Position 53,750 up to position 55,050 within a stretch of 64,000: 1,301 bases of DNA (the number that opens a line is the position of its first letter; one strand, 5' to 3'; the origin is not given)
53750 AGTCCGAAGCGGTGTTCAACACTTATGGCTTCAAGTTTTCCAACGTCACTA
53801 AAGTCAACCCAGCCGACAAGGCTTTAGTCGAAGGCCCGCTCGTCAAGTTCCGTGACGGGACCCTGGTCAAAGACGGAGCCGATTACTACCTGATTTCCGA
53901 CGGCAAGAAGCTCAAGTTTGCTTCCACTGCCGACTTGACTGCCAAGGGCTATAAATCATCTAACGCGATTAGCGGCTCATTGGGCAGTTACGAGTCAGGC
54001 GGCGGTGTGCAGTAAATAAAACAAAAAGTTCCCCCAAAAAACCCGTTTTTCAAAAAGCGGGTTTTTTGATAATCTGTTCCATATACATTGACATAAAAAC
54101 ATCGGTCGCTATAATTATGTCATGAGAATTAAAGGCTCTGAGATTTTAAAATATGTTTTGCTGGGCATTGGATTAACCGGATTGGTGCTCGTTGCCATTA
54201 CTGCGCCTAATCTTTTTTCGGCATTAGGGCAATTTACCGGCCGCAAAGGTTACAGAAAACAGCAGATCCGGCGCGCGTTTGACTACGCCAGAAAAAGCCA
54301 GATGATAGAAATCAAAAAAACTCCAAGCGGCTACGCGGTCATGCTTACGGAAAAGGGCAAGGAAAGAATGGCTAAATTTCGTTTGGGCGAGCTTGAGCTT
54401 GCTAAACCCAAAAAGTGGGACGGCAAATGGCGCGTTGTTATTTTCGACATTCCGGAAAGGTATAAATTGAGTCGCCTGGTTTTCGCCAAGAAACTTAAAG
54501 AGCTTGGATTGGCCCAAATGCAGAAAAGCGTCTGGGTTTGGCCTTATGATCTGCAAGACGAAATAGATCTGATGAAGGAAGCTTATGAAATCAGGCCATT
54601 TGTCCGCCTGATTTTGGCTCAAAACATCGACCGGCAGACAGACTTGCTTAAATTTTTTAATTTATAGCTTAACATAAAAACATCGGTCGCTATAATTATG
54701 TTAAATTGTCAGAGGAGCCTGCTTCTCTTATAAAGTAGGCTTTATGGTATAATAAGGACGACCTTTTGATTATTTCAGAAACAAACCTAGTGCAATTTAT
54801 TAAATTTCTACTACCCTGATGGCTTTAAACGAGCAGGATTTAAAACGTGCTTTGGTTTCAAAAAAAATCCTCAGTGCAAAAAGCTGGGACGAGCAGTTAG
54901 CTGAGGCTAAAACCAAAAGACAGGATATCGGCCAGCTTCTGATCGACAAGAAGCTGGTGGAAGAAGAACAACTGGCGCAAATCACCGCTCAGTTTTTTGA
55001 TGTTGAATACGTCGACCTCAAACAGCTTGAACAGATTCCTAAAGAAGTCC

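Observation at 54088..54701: Membrane-anchored PaaX-like regulator flanked by two identical promoter/operator modules, the second driving the pilus operon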

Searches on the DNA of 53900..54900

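Call 59: search_rna_families(source=window, start=53900, end=54900, threshold=evalue, max_evalue=1)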
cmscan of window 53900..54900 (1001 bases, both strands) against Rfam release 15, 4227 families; matches with E-value up to 1: 4.
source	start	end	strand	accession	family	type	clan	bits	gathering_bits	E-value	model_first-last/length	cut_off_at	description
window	54036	54152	-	RF04180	BTnc231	Gene; sRNA;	-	24.8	80.4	0.011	1-154/154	no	Bacteroides sRNA BTnc231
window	54014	54071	+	RF00506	Thr_leader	Cis-reg; leader;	-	21.8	55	0.18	1-118/118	no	Threonine operon leader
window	54033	54135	-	RF00506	Thr_leader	Cis-reg; leader;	-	19.5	55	0.62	1-118/118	no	Threonine operon leader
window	54035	54068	+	RF00766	mir-335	Gene; miRNA;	-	18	64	0.63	25-58/92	no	mir-335 microRNA precursor family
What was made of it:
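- Rfam gives no match (call 59).
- Tried and rejected: Rfam gave only sub-threshold noise (call 59).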
